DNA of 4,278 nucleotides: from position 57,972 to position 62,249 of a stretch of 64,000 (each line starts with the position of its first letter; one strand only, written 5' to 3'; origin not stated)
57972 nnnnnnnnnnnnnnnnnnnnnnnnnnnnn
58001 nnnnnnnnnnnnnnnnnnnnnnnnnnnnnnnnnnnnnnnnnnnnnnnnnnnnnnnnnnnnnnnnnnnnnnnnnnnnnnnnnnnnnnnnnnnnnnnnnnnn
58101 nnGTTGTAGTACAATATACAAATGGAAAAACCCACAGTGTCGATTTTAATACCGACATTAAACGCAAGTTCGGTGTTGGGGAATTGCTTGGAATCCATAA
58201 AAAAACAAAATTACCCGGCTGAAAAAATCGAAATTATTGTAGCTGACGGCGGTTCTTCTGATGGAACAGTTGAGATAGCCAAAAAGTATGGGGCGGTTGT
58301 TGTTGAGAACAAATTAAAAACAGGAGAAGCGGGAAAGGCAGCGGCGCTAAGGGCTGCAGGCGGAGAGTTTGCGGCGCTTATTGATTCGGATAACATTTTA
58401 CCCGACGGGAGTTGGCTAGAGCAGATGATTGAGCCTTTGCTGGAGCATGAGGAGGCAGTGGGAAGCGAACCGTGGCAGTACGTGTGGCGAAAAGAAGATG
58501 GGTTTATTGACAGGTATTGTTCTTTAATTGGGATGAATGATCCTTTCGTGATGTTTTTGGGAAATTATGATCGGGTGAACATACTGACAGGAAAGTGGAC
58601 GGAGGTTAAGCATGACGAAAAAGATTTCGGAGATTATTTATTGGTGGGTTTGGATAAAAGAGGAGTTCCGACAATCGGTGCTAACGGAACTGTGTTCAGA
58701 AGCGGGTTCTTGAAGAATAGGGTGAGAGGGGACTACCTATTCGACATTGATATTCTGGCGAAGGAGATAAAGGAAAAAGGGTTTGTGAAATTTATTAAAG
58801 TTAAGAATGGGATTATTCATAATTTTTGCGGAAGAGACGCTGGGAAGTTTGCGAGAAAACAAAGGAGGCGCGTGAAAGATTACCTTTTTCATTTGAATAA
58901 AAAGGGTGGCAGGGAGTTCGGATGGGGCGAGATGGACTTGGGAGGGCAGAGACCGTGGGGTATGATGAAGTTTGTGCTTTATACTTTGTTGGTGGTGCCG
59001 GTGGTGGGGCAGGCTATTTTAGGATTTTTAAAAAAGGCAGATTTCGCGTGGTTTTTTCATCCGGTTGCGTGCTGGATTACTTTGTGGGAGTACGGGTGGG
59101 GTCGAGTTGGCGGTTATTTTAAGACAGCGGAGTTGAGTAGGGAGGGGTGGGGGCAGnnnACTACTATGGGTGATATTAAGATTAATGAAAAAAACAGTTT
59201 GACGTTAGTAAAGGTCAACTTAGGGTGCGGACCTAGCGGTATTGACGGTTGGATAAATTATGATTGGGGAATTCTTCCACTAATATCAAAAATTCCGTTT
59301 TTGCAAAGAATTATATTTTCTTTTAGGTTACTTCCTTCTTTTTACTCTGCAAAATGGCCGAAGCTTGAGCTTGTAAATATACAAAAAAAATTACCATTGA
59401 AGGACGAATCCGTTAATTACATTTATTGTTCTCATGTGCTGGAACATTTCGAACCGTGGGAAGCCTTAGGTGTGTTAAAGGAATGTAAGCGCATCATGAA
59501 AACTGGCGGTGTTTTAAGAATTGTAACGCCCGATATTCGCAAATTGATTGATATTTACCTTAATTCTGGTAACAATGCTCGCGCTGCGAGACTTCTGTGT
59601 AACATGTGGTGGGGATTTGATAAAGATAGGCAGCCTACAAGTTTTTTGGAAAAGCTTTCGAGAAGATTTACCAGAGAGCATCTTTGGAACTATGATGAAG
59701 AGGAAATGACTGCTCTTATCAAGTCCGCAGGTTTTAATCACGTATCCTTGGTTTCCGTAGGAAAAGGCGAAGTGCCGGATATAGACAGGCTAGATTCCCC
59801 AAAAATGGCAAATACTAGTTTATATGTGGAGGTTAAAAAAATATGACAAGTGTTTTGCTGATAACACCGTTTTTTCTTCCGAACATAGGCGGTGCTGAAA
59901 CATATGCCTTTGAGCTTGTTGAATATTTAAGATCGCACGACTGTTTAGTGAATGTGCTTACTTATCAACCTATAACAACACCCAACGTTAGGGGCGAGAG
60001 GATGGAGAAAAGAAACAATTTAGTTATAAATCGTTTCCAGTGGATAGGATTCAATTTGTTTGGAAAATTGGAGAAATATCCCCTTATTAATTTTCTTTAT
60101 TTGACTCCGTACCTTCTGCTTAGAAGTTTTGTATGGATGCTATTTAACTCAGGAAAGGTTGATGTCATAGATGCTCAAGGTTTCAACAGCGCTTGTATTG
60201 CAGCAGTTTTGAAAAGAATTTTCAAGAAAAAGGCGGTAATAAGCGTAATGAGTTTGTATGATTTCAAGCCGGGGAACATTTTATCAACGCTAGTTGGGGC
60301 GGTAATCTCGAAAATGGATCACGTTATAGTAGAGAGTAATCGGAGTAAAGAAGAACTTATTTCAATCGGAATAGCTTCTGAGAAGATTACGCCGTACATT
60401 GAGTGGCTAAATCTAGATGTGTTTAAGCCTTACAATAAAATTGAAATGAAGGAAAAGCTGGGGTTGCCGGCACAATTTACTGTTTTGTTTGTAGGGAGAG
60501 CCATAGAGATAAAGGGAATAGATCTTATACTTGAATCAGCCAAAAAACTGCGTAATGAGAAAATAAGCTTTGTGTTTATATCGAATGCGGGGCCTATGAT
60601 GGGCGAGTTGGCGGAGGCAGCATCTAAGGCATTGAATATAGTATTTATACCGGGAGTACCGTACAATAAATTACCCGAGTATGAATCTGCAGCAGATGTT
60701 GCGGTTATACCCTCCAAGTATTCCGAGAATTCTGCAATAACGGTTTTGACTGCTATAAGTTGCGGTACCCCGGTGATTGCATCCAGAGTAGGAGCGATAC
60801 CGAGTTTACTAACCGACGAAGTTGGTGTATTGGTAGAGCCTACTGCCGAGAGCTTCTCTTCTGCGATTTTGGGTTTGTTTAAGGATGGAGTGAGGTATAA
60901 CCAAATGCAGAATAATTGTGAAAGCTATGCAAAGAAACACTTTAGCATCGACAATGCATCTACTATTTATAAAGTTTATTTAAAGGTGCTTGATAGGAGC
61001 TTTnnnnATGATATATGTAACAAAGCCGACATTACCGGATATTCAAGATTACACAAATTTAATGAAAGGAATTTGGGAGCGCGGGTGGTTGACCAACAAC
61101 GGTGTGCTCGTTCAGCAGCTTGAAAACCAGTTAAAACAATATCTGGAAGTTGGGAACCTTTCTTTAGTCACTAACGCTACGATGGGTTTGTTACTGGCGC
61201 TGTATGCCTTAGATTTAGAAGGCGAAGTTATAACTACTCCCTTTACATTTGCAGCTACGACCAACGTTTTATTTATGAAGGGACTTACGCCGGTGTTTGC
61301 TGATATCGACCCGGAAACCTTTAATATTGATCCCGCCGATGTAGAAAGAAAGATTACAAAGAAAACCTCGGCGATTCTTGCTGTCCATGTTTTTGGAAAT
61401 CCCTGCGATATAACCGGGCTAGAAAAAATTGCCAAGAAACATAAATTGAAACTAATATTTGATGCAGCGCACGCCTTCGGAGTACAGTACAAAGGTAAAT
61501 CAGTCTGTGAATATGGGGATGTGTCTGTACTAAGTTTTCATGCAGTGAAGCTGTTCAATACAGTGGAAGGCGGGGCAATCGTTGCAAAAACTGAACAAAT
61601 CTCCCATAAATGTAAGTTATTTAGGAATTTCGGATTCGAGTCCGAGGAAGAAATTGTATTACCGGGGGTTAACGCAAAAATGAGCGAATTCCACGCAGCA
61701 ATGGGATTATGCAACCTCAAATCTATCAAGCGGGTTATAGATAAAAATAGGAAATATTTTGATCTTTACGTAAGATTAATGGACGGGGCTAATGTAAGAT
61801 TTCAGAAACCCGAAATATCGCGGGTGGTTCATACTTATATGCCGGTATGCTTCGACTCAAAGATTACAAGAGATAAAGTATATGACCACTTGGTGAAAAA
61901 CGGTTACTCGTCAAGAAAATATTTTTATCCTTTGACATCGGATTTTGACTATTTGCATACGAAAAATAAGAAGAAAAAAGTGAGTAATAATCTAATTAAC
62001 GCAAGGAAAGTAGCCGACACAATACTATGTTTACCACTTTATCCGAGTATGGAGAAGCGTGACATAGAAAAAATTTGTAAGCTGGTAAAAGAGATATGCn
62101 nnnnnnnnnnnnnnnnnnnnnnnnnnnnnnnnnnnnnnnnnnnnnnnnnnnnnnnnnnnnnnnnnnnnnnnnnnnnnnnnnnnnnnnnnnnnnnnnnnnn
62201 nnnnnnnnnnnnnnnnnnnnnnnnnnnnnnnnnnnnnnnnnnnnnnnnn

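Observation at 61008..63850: DegT aminotransferase followed by a GNAT–GT4 fusion protein: a likely aminosugar N-acetylation/transfer module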

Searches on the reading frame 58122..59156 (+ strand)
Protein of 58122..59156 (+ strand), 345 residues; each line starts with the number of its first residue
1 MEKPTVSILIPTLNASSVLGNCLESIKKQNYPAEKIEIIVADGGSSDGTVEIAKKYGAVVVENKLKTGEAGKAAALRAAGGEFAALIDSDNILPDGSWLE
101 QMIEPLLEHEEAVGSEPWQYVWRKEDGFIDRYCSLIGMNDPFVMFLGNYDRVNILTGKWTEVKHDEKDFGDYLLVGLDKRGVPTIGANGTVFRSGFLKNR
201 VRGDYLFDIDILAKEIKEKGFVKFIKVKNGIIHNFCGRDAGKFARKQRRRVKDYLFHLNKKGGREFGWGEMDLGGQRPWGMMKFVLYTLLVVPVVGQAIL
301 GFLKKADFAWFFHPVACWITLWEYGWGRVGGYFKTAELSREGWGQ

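Call 3: search_protein_families(library=pfam, proteins=[window:58122-59156:+], max_evalue=0.01)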
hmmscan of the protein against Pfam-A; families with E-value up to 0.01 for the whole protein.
window:58122-59156:+ (345 aa): 2 families
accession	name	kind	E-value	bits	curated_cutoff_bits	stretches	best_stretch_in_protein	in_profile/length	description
PF00535.33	Glycos_transf_2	-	4.1e-23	82.6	23.3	1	7-113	1-112/168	Glycosyl transferase family 2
PF13641.12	Glyco_tranf_2_3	-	6.3e-13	49.7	27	1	4-199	1-173/230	Glycosyltransferase like family 2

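Call 4: search_protein_families(library=ncbifam, proteins=[window:58122-59156:+], max_evalue=0.01)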
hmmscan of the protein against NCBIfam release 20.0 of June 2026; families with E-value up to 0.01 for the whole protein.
window:58122-59156:+ (345 aa): 22 families
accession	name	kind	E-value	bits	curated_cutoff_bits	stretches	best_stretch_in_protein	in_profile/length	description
TIGR03965.1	mycofact_glyco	equivalog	6.4e-14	51.7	280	1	3-110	73-183/467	mycofactocin biosynthesis glycosyltransferase MftF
TIGR04182.1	glyco_TIGR04182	equivalog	2.7e-12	46.7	325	1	6-110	2-101/293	S-layer glycoprotein N-glycosyltransferase AglJ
NF010496.0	PRK13915.1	equivalog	2.8e-12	46.3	262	1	4-111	31-147/307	glucosyl-3-phosphoglycerate synthase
TIGR04283.1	glyco_like_mftF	equivalog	3.1e-12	46.6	182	1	6-107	1-97/221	TIGR04283 family arsenosugar biosynthesis glycosyltransferase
TIGR03111.1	glyc2_xrt_Gpos1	hypoth_equivalog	7e-12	44.9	363.95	1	3-104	48-154/439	TIGR03111 family XrtG-associated glycosyltransferase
NF007482.0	PRK10073.1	equivalog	1.1e-10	41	423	1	3-94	5-99/334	glycosyltransferase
NF041875.1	EPS_EpsD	equivalog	5.1e-10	39.3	370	1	6-101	1-99/325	exopolysaccharide biosynthesis glycosyltransferase EpsD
NF047683.1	TeichurnBiosyTuaG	equivalog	1.2e-09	38.2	400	1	2-116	4-121/252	teichuronic acid biosynthesis protein TuaG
NF050050.1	ProtGlycPglI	equivalog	1.5e-09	37.7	500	1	3-97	1-100/306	GalNAc(5)-diNAcBac-PP-undecaprenol beta-1,3-glucosyltransferase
TIGR03937.1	PgaC_IcaA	equivalog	6.6e-09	35.2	422.3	1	2-110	43-154/407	poly-beta-1,6-N-acetyl-D-glucosamine synthase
TIGR03469.1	HpnB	hypoth_equivalog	1.2e-08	34.3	379.25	1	4-60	44-99/386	hopene-associated glycosyltransferase HpnB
NF038302.1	EPS_HpsE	equivalog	1.3e-07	30.9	300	1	6-111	3-116/307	hormogonium polysaccharide biosynthesis glycosyltransferase HpsE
NF045692.1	OglycostaseCruG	equivalog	2.2e-07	30.1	600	1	5-57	42-92/386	2'-O-glycosyltransferase CruG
NF053739.1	GlytfEpsEBac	equivalog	6.5e-07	28.6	450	1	4-93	1-95/265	glycosyltransferase EpsE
NF008558.0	PRK11498.1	equivalog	7.3e-06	24.2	992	1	3-101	272-372/872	UDP-forming cellulose synthase catalytic subunit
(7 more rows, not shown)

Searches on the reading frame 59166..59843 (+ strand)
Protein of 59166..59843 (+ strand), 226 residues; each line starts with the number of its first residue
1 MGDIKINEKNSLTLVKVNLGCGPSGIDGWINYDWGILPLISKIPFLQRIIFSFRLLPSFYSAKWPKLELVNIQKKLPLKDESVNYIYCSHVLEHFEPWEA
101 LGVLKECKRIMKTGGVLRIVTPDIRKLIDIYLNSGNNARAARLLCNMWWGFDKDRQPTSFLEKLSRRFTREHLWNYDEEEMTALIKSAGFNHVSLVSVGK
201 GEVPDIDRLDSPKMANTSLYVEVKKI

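Call 3: search_protein_families(library=pfam, proteins=[window:59166-59843:+], max_evalue=0.01)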
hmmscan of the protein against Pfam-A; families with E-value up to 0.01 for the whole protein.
window:59166-59843:+ (226 aa): 6 families
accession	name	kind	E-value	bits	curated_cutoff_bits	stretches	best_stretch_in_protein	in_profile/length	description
PF13489.12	Methyltransf_23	-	1.3e-08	35.2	27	1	79-194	78-163/164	Methyltransferase domain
PF08241.18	Methyltransf_11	-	3.5e-08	34.4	21.2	1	72-118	51-94/95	Methyltransferase domain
PF13649.12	Methyltransf_25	-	4.2e-05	24.6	27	1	74-115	56-97/97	Methyltransferase domain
PF01209.24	Ubie_methyltran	-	0.00017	21.5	20.1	1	73-201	107-224/233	ubiE/COQ5 methyltransferase family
PF08242.18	Methyltransf_12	-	0.0011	20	30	1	70-117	54-98/98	Methyltransferase domain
PF13847.12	Methyltransf_31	-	0.0025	17.9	27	1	67-134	58-125/145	Methyltransferase domain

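Call 4: search_protein_families(library=ncbifam, proteins=[window:59166-59843:+], max_evalue=0.01)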
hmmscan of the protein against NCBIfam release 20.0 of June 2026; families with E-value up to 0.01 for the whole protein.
window:59166-59843:+ (226 aa): 4 families
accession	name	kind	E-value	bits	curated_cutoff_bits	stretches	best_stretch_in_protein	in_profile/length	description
NF045667.1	MTase_DVU1556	equivalog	0.00067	19.2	155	1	72-152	74-130/213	DVU_1556 family methyltransferase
NF038099.1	AsSugarArsM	exception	0.0019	17.5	400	1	63-143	111-195/321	arsenosugar biosynthesis arsenite methyltransferase ArsM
TIGR01934.1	MenG_MenH_UbiE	subfamily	0.0028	17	158.35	1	74-195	98-208/223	ubiquinone/menaquinone biosynthesis methyltransferase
NF041255.1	mycofact_MftM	equivalog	0.0067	15.8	200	1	74-113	196-235/289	mycofactocin oligosaccharide methyltransferase MftM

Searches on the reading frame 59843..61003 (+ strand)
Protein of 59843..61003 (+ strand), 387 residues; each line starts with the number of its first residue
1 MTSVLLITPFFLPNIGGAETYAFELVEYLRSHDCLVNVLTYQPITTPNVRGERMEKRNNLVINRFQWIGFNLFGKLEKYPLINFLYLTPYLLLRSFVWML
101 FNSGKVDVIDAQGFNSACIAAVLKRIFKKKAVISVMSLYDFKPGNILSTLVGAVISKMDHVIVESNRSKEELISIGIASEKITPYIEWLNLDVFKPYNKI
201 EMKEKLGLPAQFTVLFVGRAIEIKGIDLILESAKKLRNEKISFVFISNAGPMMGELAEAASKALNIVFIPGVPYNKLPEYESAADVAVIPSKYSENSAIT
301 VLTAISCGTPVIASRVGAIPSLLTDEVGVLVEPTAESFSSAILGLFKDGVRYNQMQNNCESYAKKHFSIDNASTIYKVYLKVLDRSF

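Call 3: search_protein_families(library=pfam, proteins=[window:59843-61003:+], max_evalue=0.01)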
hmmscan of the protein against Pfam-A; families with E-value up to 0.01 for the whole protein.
window:59843-61003:+ (387 aa): 6 families
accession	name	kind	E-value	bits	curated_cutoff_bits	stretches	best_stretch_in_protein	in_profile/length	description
PF00534.26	Glycos_transf_1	-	6.3e-26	91.4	26.4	1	200-365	3-171/172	Glycosyl transferases group 1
PF13692.12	Glyco_trans_1_4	-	4.4e-23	82.6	27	1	212-348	2-142/142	Glycosyl transferases group 1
PF13439.12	Glyco_transf_4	-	2.7e-11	44.2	28.5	1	15-183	1-160/170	Glycosyltransferase Family 4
PF13579.12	Glyco_trans_4_4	-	1.7e-05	25.6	29.7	1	16-183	1-153/158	Glycosyl transferase 4-like domain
PF20706.3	GT4-conflict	-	0.00023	20.7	26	1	209-327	195-324/385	Family 4 Glycosyltransferase in conflict systems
PF13524.12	Glyco_trans_1_2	-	0.0061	17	25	1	240-346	14-112/144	Glycosyl transferase-like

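Call 4: search_protein_families(library=ncbifam, proteins=[window:59843-61003:+], max_evalue=0.01)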
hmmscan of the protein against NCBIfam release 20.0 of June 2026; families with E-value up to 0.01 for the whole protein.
window:59843-61003:+ (387 aa): 29 families (the best 25 are shown)
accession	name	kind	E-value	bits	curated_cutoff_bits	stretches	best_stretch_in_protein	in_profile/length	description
NF047684.1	TeichurnBiosyTuaC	equivalog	6.3e-23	81.3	550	1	190-383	195-390/391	teichuronic acid biosynthesis protein TuaC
TIGR03449.1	mycothiol_MshA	equivalog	5.9e-22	78.1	462.5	1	153-381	160-402/406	D-inositol-3-phosphate glycosyltransferase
NF007640.0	PRK10307.1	subfamily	2.6e-20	72.7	276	1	153-371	167-395/411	WcaI family glycosyltransferase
TIGR02149.1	glgA_Coryne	subfamily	5.5e-18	65.3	302.4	1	124-383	102-391/391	glycogen synthase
NF053787.1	GlcN_PG_synth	equivalog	5.2e-16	58.4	480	1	149-372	135-348/361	N-acetylglucosaminyl phosphatidylglycerol synthase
TIGR03088.1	stp2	hypoth_equivalog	9.9e-16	57.7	409.05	1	174-379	154-370/374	TIGR03088 family PEP-CTERM/XrtA system glycosyltransferase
TIGR03999.1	thiol_BshA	equivalog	1.6e-15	57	273.7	1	147-379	134-369/375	N-acetyl-alpha-D-glucosaminyl L-malate synthase BshA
TIGR04063.1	stp3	hypoth_equivalog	9.8e-15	54.3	442.05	1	150-380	150-393/397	TIGR04063 family PEP-CTERM/XrtA system glycosyltransferase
NF038298.1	EPS_HpsO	equivalog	2.5e-12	46.3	575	1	182-355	172-359/388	hormogonium polysaccharide biosynthesis glycosyltransferase HpsO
TIGR04157.1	glyco_rSAM_CFB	subfamily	5.5e-12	45.4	400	1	154-372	166-398/406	TIGR04157 family glycosyltransferase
NF038295.1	EPS_HpsP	equivalog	7.1e-11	41.7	550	1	199-380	194-385/388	hormogonium polysaccharide biosynthesis glycosyltransferase HpsP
NF046085.1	XrtY_assoc_Gly1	equivalog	7.3e-11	41.5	400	1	145-380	148-382/387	XrtY-associated glycosyltransferase XYAG1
NF012028.0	PRK15484.1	subfamily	1.9e-10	40.4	618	1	192-376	173-371/380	lipopolysaccharide N-acetylglucosaminyltransferase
TIGR02095.1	glgA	subfamily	7.3e-10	38.1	328.45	1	197-325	277-409/477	glycogen/starch synthase, ADP-glucose type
NF041010.1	glycosy_Agl16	equivalog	3.3e-09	36.1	575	1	129-365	105-334/352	glycosylation protein Agl16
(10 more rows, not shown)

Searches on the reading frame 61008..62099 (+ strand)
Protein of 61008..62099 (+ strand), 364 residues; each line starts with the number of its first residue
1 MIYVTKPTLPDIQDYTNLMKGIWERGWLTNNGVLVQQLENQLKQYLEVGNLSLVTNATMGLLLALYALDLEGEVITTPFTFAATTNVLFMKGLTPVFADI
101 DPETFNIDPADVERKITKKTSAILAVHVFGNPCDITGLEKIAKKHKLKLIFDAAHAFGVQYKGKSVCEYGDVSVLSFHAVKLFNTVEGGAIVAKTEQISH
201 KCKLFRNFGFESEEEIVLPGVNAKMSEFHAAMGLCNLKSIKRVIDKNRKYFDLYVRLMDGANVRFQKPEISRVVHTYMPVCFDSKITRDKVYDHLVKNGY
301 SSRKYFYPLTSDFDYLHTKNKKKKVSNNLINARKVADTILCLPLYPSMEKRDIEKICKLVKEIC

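Call 3: search_protein_families(library=pfam, proteins=[window:61008-62099:+], max_evalue=0.01)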
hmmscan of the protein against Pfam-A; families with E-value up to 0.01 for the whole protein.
window:61008-62099:+ (364 aa): 3 families
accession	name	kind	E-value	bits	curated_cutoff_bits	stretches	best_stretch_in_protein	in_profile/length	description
PF01041.23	DegT_DnrJ_EryC1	-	7.1e-94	315.4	19.8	1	17-360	9-359/360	DegT/DnrJ/EryC1/StrS aminotransferase family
PF00155.27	Aminotran_1_2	-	0.00024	20.8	19.7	1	60-160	80-193/361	Aminotransferase class I and II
PF01053.26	Cys_Met_Meta_PP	-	0.0019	17.2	27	1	36-205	55-225/381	Cys/Met metabolism PLP-dependent enzyme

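Call 4: search_protein_families(library=ncbifam, proteins=[window:61008-62099:+], max_evalue=0.01)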
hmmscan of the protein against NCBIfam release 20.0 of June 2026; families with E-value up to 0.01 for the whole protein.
window:61008-62099:+ (364 aa): 24 families
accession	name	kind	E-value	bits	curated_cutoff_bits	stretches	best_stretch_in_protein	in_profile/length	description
TIGR04427.1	PLP_DesI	equivalog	4.4e-82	276.3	650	1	2-361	21-380/390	dTDP-4-dehydro-6-deoxyglucose aminotransferase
TIGR03588.1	PseC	equivalog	5.5e-65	219.7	423.5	1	24-364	22-380/380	UDP-4-amino-4,6-dideoxy-N-acetyl-beta-L-altrosamine transaminase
TIGR04181.1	NHT_00031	hypoth_equivalog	1.2e-51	175.7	420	1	5-331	4-351/359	LegC family aminotransferase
NF008658.2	PRK11658.1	equivalog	1.2e-48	165.7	631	1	18-363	19-376/379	UDP-4-amino-4-deoxy-L-arabinose aminotransferase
NF008687.0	PRK11706.1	equivalog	2.3e-48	164.9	375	1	16-363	14-373/375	dTDP-4-amino-4,6-dideoxygalactose transaminase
NF011936.0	PRK15407.1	equivalog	1.1e-42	146.2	423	2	26-209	59-251/440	lipopolysaccharide biosynthesis protein RfbH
TIGR02379.1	ECA_wecE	subfamily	7.3e-38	130.3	434.85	1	19-362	17-373/376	dTDP-4-amino-4,6-dideoxy-D-glucose transaminase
NF000586.1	PRK00011.1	subfamily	6.6e-06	25.1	335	1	90-202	126-240/404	serine hydroxymethyltransferase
NF006095.0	PRK08247.1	equivalog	1.4e-05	24.1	585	1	108-207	126-227/369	methionine biosynthesis PLP-dependent protein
NF005732.0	PRK07550.1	equivalog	1.5e-05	24.3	366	1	36-153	81-206/389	aminotransferase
NF041364.1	GntC_guanitoxin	equivalog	0.00011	21.2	415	1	60-208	72-235/356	guanitoxin biosynthesis PLP-dependent (S)-gamma-hydroxy-L-arginine cyclodehydratase GntC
NF009079.0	PRK12414.1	subfamily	0.00015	20.9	481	1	45-136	87-179/384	methionine aminotransferase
NF004975.0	PRK06348.1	equivalog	0.00016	20.8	549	1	41-133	82-175/384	pyridoxal phosphate-dependent aminotransferase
NF005816.0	PRK07682.1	equivalog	0.00027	19.7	620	1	56-140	98-187/390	aminotransferase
NF005305.0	PRK06836.1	equivalog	0.0003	20.2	376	1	28-125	78-176/396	pyridoxal phosphate-dependent aminotransferase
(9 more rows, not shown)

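Call 41: search_solved_structures(query=window:61008-62099:+, max_evalue=1e-20)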
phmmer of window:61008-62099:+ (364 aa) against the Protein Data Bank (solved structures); distinct sequences matched with E-value up to 1e-20: 49.
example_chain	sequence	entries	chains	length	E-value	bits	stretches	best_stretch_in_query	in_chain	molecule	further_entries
2po3_A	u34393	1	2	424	2.1e-58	201.5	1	23-360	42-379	4-dehydrase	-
7b0m_AAA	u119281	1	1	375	2.3e-48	168.5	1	2-322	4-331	Sugar aminotransferase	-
7b0d_A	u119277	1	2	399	3.3e-46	161.4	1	18-362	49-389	Glutamine--scyllo-inositol transaminase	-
3frk_A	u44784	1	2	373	2e-42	149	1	21-357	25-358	QdtB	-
3bn1_A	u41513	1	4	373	1.8e-40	142.6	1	23-356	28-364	Perosamine synthetase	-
3dr7_A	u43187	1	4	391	2.1e-40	142.3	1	23-356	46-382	Putative perosamine synthetase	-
3dr4_A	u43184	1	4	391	1.4e-39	139.6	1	23-356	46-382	Putative perosamine synthetase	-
8vr3_A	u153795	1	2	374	5.8e-38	134.3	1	1-363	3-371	DegT/DnrJ/EryC1/StrS aminotransferase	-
8vr5_A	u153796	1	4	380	6.2e-38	134.2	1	1-363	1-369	DegT/DnrJ/EryC1/StrS aminotransferase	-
7kz3_A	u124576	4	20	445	1.6e-37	132.8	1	18-349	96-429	Aminotransferase class I/II-fold pyridoxal phosphate-dependent enzyme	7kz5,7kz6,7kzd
4k2b_A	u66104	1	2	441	2.8e-37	132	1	10-356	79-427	NTD biosynthesis operon protein NtdA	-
4k2i_A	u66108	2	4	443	2.8e-37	132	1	10-356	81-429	NTD biosynthesis operon protein NtdA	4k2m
4lc3_A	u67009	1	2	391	6.1e-37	130.9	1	9-364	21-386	Putative UDP-4-amino-4-deoxy-l-arabinose--oxoglutarate aminotransferase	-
2fn6_A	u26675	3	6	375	6e-36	127.7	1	39-258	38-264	AMINOTRANSFERASE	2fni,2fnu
3ju7_A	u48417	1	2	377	1.5e-34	123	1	7-357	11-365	Putative PLP-dependent aminotransferase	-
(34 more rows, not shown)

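Call 80: search_protein_families(library=padloc, proteins=[window:61008-62099:+], max_evalue=0.001)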
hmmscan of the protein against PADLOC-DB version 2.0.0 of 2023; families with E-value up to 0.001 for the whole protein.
window:61008-62099:+ (364 aa): 0 families
